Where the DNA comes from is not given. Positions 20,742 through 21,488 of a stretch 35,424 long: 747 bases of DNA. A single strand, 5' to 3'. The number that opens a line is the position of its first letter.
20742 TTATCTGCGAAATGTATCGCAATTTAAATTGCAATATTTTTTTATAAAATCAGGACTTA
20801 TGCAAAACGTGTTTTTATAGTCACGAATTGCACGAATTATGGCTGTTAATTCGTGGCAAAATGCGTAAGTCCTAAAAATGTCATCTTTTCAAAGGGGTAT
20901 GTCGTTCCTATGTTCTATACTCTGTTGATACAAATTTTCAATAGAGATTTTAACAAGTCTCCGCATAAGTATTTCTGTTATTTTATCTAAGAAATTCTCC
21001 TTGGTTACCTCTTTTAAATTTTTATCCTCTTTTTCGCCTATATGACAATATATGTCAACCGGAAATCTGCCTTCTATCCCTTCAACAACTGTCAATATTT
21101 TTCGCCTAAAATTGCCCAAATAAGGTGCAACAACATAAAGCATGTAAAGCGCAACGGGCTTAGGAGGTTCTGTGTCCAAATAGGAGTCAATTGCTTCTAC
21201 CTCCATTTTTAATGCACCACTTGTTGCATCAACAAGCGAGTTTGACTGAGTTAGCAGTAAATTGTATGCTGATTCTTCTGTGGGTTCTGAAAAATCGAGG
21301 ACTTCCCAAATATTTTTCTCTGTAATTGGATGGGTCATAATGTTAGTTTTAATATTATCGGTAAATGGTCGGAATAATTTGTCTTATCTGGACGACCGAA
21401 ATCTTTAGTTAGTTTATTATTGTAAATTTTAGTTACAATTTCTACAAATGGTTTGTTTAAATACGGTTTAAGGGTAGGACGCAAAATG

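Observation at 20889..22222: AT-rich cassette: cytoplasmic EEP (DNase I-like) enzyme translationally coupled to an acidic 149-aa protein (candidate toxin/immunity or defence pair)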

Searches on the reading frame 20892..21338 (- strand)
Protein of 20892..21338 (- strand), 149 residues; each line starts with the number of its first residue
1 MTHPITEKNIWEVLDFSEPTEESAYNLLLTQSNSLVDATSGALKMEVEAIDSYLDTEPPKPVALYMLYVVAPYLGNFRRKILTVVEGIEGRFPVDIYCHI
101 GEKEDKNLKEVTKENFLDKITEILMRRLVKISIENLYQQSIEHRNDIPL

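Call 4: search_protein_families(library=pfam, proteins=[window:20892-21338:-], max_evalue=1)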
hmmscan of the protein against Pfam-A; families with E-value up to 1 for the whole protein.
window:20892-21338:- (149 aa): 1 family
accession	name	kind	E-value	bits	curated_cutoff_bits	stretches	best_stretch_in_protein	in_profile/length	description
PF19945.4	DUF6407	-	0.036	15.1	25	1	108-141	59-92/96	Family of unknown function (DUF6407)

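Call 5: search_protein_families(library=padloc, proteins=[window:20892-21338:-], max_evalue=1)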
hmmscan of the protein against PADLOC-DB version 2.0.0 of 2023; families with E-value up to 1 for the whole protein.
window:20892-21338:- (149 aa): 0 families

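Call 6: search_protein_families(library=ncbifam, proteins=[window:20892-21338:-], max_evalue=1)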
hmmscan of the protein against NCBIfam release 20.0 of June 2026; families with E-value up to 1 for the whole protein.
window:20892-21338:- (149 aa): 0 families

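Call 7: find_homologous_proteins(query=window:20892-21338:-, max_evalue=0.01)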
Query window:20892-21338:- (149 aa): 42 proteins with E <= 0.01 among 56 candidates.
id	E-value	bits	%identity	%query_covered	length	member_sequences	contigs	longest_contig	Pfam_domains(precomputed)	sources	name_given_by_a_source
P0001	4.2e-92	324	100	100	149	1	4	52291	-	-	-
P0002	2.9e-57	211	73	97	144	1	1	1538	-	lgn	-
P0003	4.4e-56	207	70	97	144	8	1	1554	-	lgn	-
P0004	5.1e-56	207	71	93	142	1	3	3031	-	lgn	-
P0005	1.7e-55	205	70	97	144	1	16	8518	-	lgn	-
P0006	4.8e-55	204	71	93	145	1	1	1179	-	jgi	jgi:hypothetical protein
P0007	8.6e-55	203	71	97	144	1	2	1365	-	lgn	-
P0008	1.2e-53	199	68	97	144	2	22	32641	-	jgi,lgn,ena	jgi:hypothetical protein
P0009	4.7e-52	194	74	86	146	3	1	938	-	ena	-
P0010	4.0e-51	191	70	94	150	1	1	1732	-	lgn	-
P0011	1.4e-50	189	65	95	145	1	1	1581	-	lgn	-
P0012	2.7e-49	185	68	91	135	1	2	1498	-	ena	-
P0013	3.2e-48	181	64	95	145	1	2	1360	-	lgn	-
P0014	3.9e-46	175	65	91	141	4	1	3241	-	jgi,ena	-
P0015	5.1e-45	171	65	91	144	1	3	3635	-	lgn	-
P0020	1.2e-39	154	60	94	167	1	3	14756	-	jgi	jgi:hypothetical protein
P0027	6.0e-34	135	54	93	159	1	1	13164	-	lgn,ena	-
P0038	3.0e-28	117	52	90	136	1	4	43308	-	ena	-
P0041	4.5e-26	110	48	91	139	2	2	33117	-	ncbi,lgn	-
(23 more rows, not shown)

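Call 21: search_solved_structures(query=A2, max_evalue=10)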
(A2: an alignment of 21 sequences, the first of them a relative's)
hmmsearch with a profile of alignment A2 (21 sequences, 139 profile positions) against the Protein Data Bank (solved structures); distinct sequences matched with E-value up to 10: 5.
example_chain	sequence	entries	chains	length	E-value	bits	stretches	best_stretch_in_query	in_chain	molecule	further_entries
6qfd_A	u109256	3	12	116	0.96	12.7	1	68-126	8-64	DNA-binding protein | hsRosR DNA binding protein | DNA binding protein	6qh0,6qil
6qua_A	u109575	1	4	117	0.98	12.6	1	68-126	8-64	hsRosR-DNA binding protein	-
2be9_A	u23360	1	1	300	1.1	12.4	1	63-116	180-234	Aspartate carbamoyltransferase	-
6ez1_A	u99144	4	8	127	1.2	12.3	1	68-126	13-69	DNA binding protein | HALOPHILIC WINGED-HELIX-TURN-HELIX DNA BINDING PROTEIN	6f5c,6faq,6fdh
1pg5_A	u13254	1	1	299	1.3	12.3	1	63-116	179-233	Aspartate carbamoyltransferase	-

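Call 29: predict_structure(alignment_id=A2)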
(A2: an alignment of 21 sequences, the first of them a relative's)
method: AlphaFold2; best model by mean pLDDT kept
length: 149 residues; sequences in the alignment: 21
mean_pLDDT: 91.6   pTM: 0.81
mean pLDDT of the five models: 91.6, 91.5, 91.2, 90.7, 87.9
residues with pLDDT >= 90: 117; 70-90: 21; 50-70: 11; < 50: 0
segments of 3 or more residues with pLDDT < 50: none
pLDDT, mean of each block of 10 residues (from residue 1): 66 81 94 95 98 94 98 97 95 96 84 97 96 98 85
secondary structure, 60 per line:
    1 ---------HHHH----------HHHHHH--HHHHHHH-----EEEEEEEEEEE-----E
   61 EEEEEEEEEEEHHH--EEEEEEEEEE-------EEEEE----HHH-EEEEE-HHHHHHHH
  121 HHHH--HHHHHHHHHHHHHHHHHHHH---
elements in order: H10-13 H24-29 H32-38 E44-54 E60-71 E77-86 E94-98 E107-111 H113-124 H127-146

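Call 31: search_protein_representatives(alignment_id=A2)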
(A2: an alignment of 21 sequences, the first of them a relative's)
Query: 21 sequences, 139 profile positions. Proteins with E-value up to 0.001 (for the whole library): 215; up to 1e-10: 74; up to 1e-30: 33. The best 150 are listed.
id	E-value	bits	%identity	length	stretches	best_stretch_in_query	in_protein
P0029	2.7e-59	215.4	-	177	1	2-138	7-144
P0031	8.3e-54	197.6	-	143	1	1-139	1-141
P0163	2.7e-52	192.7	-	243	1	1-138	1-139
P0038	1.4e-51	190.3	-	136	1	1-134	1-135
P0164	2.8e-51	189.4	-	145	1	3-136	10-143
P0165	8.9e-50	184.5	-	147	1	1-139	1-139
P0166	1.6e-49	183.7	-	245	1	3-137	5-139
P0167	2.0e-48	180.1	-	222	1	1-137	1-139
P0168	4.4e-48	179.0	-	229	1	1-139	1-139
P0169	4.3e-44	166.1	-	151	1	1-137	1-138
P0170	5.3e-42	159.3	-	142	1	1-137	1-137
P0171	1.2e-41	158.2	-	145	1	3-138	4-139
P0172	3.1e-41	156.8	-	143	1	1-139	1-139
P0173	3.2e-41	156.8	-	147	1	4-139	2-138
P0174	3.8e-40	153.3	-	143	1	2-138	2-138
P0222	2.1e-15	73.2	-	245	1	1-138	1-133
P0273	1.1e-05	41.7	-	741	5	89-121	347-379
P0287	2.4e-05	40.6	-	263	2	73-136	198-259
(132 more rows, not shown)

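Call 32: fold_search(model_id=the predicted structure, library=pdb)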
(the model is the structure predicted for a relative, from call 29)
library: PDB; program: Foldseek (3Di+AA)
matches with E <= 10: 526; with E <= 0.001: 0
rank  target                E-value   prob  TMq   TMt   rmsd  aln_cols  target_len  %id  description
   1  6baq_B                7.9e-02  0.14  0.20  0.17  17.6       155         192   16  Mus musculus BPIFA1 (released 2018-05-09)
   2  6baq_C                1.0e-01  0.12  0.19  0.16  19.7       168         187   15  Mus musculus BPIFA1 (released 2018-05-09)
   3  6baq_H                1.3e-01  0.18  0.23  0.19  17.4       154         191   16  Mus musculus BPIFA1 (released 2018-05-09)
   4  4y4s                  1.3e-01  0.14  0.20  0.19  16.8       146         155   11  Crystal Structure of Y75A HasA dimer from Yersinia pseudotuberculosis (released 2015-08-12)
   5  5i7j_A                1.6e-01  0.21  0.26  0.21  19.5       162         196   12  Crystal Structure of Human SPLUNC1 Disulfide Mutant M3 (I76C, V214C) (released 2016-05-18)
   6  6baq_F                2.0e-01  0.11  0.19  0.14  16.6       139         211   14  Mus musculus BPIFA1 (released 2018-05-09)
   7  5tse_C                2.3e-01  0.30  0.26  0.29   7.9       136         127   12  2.35 Angstrom Crystal Structure Minor Lipoprotein from Acinetobacter baumannii. (released 2016-11-09)
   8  6baq_G                2.5e-01  0.16  0.24  0.19  15.7       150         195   14  Mus musculus BPIFA1 (released 2018-05-09)
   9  5i7k_A                2.9e-01  0.14  0.22  0.18  20.7       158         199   13  Crystal Structure of Human SPLUNC1 Dolphin Mutant D1 (G58A, S61A, G62E, G63D, G66D, I67T) (released 2016-05-18)
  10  6baq_D                2.9e-01  0.09  0.19  0.16  17.9       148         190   14  Mus musculus BPIFA1 (released 2018-05-09)
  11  6baq_A                3.1e-01  0.14  0.24  0.20  15.8       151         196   14  Mus musculus BPIFA1 (released 2018-05-09)
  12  6baq_E                3.7e-01  0.14  0.23  0.19  17.3       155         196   16  Mus musculus BPIFA1 (released 2018-05-09)
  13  4m4d_A                4.6e-01  0.09  0.18  0.08  17.0       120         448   13  Crystal structure of lipopolysaccharide binding protein (released 2013-10-30)
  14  8han_K                5.4e-01  0.15  0.25  0.10  11.8       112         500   12  Cryo-EM structure of the CBP catalytic core bound to the H4K12acK16ac nucleosome, class 3 (released 2023-05-17)
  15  9obo_C                5.8e-01  0.21  0.28  0.08  10.3       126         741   11  Crystal structure of Mycobacterium tuberculosis isocitrate lyase 2 fixed in the apo form with disulfide bonds (released 2026-03-18)
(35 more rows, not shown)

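Call 38: fold_search(model_id=the predicted structure, library=viral)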
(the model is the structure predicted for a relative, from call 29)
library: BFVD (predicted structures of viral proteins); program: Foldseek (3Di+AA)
matches with E <= 10: 1008; with E <= 0.001: 0
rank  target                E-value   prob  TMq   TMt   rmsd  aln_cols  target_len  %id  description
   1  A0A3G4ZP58            2.0e-02  0.69  0.26  0.28  14.0       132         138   12  Uncharacterized protein [Terrestrivirus sp.]
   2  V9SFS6                3.3e-02  0.69  0.30  0.29  15.2       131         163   10  Uncharacterized protein [Tunisvirus fontaine2]
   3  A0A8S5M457            3.9e-02  0.84  0.35  0.24  13.5       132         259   14  Uncharacterized protein [Siphoviridae sp. ctz7e2]
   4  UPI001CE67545         4.6e-02  0.28  0.20  0.24  18.1       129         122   13  (no name look-up for this kind of identifier)
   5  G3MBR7                4.9e-02  0.80  0.33  0.40   6.4       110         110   15  Gp201 [Bacillus phage G]
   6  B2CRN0                6.9e-02  0.38  0.23  0.30   7.9        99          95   11  Uncharacterized protein [Betalipothrixvirus uzonense]
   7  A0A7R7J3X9            6.9e-02  0.35  0.19  0.21   9.8       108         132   13  (no name in the UniProt tables at hand)
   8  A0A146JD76            7.7e-02  0.80  0.36  0.36   6.6       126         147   13  (no name in the UniProt tables at hand)
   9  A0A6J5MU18            8.2e-02  0.23  0.21  0.24  16.2       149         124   15  Uncharacterized protein [uncultured Caudovirales phage]
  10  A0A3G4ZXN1            8.7e-02  0.13  0.17  0.15  21.7       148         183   10  Uncharacterized protein [Faunusvirus sp.]
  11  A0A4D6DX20            9.7e-02  0.82  0.40  0.40  11.1       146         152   13  Uncharacterized protein [Edwardsiella phage pEt-SU]
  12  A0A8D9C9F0            1.2e-01  0.38  0.25  0.28  15.8       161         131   11  Uncharacterized protein [uncultured marine phage]
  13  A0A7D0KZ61            1.2e-01  0.18  0.19  0.21  12.6       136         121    9  (no name in the UniProt tables at hand)
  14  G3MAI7                1.2e-01  0.69  0.33  0.41   5.5       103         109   12  Gp446 [Bacillus phage G]
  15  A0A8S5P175            1.4e-01  0.23  0.25  0.15  12.8       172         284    9  Uncharacterized protein [Myoviridae sp. ctLnO19]
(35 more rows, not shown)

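Call 49: find_encoding_contigs(protein=P0001, flank=3000, max_places=4)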
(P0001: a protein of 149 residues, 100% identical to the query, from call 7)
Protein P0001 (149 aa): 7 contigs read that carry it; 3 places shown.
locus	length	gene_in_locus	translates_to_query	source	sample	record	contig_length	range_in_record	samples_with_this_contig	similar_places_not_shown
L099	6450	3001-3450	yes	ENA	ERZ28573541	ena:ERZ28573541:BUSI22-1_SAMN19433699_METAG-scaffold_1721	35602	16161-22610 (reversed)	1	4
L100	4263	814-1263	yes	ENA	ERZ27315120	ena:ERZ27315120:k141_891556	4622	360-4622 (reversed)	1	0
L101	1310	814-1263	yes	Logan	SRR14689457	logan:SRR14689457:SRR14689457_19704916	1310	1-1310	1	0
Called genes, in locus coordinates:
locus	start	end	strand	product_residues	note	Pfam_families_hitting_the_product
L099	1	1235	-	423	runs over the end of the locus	PF20009:GEVED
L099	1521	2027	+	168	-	PF00156:Pribosyltran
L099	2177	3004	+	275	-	PF03372:Exo_endo_phos, PF19580:Exo_endo_phos_3 (faint)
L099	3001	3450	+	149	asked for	-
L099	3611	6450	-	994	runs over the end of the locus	PF00933:Glyco_hydro_3, PF00144:Beta-lactamase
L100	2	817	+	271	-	?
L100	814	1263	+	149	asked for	-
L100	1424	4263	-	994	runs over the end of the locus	PF00933:Glyco_hydro_3, PF00144:Beta-lactamase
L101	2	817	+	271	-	?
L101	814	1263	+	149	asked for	-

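Call 50: find_encoding_contigs(protein=P0008, flank=8000, max_places=4)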
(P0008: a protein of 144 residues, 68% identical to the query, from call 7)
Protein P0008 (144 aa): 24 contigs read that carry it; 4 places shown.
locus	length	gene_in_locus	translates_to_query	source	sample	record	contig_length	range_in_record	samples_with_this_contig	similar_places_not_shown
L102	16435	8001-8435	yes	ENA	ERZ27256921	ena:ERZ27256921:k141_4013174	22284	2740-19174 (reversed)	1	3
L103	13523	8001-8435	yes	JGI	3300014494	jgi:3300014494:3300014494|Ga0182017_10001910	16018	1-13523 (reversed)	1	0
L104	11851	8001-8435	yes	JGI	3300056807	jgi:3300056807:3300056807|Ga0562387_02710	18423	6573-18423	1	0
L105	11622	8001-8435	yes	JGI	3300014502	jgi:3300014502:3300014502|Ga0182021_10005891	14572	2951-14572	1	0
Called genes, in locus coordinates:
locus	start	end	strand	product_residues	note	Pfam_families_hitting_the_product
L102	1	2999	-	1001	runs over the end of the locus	PF02384:N6_Mtase, PF20473:MmeI_Mtase, PF07669:Eco57I, PF02384:N6_Mtase (weak)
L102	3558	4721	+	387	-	-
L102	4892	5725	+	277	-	-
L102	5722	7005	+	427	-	PF00753:Lactamase_B, PF12706:Lactamase_B_2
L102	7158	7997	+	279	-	PF03372:Exo_endo_phos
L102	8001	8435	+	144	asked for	-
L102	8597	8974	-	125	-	PF09345:SiaC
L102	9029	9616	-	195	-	PF00589:Phage_integrase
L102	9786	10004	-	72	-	-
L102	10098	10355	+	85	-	-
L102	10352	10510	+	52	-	-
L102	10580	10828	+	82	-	-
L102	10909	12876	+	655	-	PF11074:DUF2779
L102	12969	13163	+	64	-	PF00313:CSD, PF08206:OB_RNB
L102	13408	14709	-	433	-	-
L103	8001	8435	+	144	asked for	-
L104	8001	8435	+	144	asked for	-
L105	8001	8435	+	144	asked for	-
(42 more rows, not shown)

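Call 51: find_encoding_contigs(protein=P0038, flank=8000, max_places=2)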
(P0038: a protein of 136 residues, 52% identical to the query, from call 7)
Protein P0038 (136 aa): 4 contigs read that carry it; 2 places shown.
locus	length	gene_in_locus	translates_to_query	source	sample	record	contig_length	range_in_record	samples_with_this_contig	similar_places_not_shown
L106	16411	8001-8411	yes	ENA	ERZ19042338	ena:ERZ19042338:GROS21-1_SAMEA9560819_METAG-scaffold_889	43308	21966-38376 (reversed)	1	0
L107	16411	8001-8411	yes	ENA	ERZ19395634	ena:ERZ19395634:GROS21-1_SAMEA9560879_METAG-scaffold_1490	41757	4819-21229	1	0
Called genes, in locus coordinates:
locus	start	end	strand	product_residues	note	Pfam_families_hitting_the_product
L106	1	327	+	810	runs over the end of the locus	PF06739:SBBP (faint), PF08450:SGL (faint), PF25021:TEN_NHL (weak), PF01436:NHL (faint), PF25021:TEN_NHL, PF24684:Vgb_lyase (weak), PF25021:TEN_NHL, PF18962:Por_Secre_tail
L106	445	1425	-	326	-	PF00528:BPD_transp_1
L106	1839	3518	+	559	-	PF18962:Por_Secre_tail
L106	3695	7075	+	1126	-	PF17757:UvrB_inter, PF02559:CarD_TRCF_RID, PF00270:DEAD, PF04851:ResIII (weak), PF00271:Helicase_C, PF03461:TRCF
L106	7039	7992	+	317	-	-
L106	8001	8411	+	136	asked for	-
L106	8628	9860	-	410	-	PF01979:Amidohydro_1, PF07969:Amidohydro_3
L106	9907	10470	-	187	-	PF07609:DUF1572, PF12867:DinB_2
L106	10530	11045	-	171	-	-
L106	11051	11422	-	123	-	-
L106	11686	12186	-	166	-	PF00364:Biotin_lipoyl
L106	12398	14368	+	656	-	PF02705:K_trans, PF22776:K_trans_C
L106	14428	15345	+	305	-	-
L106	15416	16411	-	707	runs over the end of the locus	-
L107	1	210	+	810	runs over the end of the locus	PF06739:SBBP (faint), PF08450:SGL (faint), PF25021:TEN_NHL (weak), PF01436:NHL (faint), PF25021:TEN_NHL, PF24684:Vgb_lyase (weak), PF25021:TEN_NHL, PF18962:Por_Secre_tail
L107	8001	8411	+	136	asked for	-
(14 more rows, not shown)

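Call 52: find_encoding_contigs(protein=P0041, flank=8000, max_places=2)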
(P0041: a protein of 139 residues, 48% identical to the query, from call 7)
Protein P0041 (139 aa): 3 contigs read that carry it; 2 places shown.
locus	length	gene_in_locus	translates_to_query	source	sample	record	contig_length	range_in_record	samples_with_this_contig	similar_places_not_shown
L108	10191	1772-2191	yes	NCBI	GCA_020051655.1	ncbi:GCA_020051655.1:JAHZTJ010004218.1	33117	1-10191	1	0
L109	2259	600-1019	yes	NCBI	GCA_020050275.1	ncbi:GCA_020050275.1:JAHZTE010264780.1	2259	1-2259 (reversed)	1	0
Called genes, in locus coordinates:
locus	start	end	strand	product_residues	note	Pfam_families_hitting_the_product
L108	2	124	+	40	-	?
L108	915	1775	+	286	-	-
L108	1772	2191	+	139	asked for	-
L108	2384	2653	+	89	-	-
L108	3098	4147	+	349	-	PF01370:Epimerase, PF16363:GDP_Man_Dehyd, PF07993:NAD_binding_4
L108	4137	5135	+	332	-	-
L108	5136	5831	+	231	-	PF00535:Glycos_transf_2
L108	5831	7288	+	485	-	-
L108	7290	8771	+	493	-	-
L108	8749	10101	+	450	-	PF02366:PMT (weak)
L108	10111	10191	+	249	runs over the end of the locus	PF00535:Glycos_transf_2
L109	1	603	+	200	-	?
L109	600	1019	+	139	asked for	-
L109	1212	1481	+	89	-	-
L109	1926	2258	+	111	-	?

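Call 53: find_encoding_contigs(protein=P0027, flank=8000, max_places=2)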
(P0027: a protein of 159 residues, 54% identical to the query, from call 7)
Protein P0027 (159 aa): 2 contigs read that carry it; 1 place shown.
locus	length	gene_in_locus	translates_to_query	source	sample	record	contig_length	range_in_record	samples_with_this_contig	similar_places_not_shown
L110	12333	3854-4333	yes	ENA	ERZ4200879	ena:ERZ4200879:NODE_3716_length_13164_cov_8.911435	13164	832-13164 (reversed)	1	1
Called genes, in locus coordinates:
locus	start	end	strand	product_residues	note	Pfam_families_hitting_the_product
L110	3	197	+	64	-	?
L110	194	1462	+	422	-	PF01420:Methylase_S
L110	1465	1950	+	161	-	-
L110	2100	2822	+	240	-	-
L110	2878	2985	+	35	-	-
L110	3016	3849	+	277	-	PF03372:Exo_endo_phos, PF19580:Exo_endo_phos_3 (faint)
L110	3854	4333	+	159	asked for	-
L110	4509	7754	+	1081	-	PF05729:NACHT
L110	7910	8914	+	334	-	PF28530:DUF8426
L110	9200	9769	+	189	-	-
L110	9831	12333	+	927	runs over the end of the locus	PF00004:AAA (faint), PF07728:AAA_5, PF28529:McrB_lid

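Call 54: find_encoding_contigs(protein=P0020, flank=8000, max_places=2)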
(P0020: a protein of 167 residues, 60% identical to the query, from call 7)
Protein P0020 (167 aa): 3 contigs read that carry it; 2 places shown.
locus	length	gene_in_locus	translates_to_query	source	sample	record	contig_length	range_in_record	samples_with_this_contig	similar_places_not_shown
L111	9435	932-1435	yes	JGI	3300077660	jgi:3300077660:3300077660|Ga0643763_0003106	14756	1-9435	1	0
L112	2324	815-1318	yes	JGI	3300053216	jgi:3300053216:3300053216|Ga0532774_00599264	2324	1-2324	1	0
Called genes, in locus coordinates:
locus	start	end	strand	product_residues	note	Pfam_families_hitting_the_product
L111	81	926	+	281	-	PF03372:Exo_endo_phos (weak)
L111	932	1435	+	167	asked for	-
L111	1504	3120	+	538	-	PF01293:PEPCK_ATP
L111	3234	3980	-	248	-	-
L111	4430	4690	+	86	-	-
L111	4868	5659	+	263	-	PF01972:SDH_protease, PF25145:NfeD1b_N (weak)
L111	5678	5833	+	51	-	-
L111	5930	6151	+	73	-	-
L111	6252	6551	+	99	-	-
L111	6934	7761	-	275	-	PF01177:Asp_Glu_race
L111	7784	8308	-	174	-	PF03938:OmpH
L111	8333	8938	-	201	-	PF03938:OmpH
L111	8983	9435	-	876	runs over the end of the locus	PF07244:POTRA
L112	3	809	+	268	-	?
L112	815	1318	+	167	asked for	-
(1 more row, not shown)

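Call 65: search_protein_families(library=phrogs, proteins=[window:20892-21338:-], max_evalue=0.01)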
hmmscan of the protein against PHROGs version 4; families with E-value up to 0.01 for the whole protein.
window:20892-21338:- (149 aa): 0 families
